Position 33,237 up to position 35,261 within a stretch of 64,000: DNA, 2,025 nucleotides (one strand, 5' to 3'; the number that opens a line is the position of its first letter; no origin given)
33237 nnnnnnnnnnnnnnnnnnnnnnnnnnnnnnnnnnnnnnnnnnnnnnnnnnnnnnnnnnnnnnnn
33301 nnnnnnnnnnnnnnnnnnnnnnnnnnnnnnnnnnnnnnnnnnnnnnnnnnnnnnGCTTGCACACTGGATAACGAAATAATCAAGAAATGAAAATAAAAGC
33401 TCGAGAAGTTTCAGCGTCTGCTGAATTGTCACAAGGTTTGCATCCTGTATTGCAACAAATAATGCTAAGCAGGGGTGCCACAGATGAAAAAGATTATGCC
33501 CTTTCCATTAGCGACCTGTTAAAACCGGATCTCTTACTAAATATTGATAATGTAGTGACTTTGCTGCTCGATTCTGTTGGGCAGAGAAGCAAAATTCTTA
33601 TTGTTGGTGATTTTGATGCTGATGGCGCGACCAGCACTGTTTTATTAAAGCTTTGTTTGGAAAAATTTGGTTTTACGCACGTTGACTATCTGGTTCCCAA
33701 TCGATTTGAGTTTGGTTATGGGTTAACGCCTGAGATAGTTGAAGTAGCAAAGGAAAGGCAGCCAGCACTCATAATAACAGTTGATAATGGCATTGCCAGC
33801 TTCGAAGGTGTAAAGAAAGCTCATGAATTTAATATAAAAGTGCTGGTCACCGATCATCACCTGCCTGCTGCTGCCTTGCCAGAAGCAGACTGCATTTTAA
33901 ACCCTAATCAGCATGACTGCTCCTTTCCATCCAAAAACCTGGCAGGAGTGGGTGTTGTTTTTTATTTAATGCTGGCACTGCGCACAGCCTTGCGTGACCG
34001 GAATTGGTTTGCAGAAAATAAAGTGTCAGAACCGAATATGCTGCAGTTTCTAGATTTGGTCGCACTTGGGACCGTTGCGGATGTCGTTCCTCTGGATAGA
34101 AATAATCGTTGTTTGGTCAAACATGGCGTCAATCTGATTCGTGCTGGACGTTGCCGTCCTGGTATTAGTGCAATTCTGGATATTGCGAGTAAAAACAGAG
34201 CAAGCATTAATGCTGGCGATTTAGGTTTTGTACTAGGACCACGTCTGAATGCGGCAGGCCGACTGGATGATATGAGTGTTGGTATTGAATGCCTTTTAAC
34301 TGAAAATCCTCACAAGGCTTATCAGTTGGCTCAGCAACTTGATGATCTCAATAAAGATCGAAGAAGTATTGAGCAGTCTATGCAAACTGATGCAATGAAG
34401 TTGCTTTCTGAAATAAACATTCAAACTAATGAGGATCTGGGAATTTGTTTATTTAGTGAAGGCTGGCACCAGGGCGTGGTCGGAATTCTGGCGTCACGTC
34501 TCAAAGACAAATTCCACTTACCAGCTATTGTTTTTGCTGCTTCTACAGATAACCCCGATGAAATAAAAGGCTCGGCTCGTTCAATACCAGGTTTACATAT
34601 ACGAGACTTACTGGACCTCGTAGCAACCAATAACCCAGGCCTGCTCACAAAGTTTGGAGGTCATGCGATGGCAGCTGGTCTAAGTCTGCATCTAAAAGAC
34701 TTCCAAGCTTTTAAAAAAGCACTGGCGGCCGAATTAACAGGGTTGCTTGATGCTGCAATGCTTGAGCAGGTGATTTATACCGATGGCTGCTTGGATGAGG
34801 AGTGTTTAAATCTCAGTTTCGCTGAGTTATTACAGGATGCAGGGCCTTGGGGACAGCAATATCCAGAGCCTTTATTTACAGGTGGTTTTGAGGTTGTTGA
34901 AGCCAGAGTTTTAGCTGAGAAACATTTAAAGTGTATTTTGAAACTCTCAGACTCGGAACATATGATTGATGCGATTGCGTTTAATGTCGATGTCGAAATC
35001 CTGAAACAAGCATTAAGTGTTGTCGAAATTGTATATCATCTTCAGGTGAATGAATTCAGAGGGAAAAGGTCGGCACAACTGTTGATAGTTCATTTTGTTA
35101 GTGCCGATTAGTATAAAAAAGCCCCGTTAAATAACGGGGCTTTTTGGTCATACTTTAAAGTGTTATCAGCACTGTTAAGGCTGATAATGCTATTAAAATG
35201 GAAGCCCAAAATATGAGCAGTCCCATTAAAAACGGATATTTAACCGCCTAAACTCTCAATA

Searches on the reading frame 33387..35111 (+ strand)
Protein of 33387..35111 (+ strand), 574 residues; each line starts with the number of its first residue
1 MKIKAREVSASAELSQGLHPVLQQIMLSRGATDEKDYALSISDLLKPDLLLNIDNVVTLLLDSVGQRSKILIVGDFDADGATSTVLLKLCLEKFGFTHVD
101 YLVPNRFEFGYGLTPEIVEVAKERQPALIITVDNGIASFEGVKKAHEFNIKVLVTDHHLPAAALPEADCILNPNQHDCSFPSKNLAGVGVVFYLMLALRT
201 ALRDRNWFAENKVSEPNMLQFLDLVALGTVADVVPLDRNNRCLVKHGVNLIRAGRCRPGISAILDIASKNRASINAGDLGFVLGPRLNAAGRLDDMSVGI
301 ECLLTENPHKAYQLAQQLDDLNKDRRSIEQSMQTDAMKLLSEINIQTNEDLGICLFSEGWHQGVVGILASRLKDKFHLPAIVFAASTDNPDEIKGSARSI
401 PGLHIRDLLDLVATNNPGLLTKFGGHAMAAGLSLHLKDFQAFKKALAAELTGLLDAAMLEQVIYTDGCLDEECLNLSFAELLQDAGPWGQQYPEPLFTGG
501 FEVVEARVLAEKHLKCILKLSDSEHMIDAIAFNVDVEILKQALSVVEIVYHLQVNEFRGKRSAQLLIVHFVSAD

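Call 56: search_protein_families(library=ncbifam, proteins=[window:33387-35111:+], max_evalue=1e-10)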
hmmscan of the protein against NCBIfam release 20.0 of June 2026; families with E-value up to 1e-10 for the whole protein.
window:33387-35111:+ (574 aa): 5 families
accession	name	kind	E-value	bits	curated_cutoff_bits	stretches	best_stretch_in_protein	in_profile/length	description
NF008290.0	PRK11070.1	equivalog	6.7e-220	731.5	900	1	2-570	6-574/577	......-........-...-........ exonuclease RecJ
TIGR00644.1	recJ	equivalog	3.9e-150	500.7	396.9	1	19-568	2-544/546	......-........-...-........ exonuclease RecJ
NF053576.1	RecJ_archaeal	equivalog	1.4e-21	76.9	360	0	64-207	8-140/452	RecJ family nuclease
NF040701.1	RecJ_Meth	equivalog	4.8e-11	42.1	550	0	68-207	8-138/449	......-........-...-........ exonuclease RecJ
NF053575.1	GAN_nuclease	exception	1e-10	40.9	850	0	287-446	302-460/467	GINS-associated RecJ family nuclease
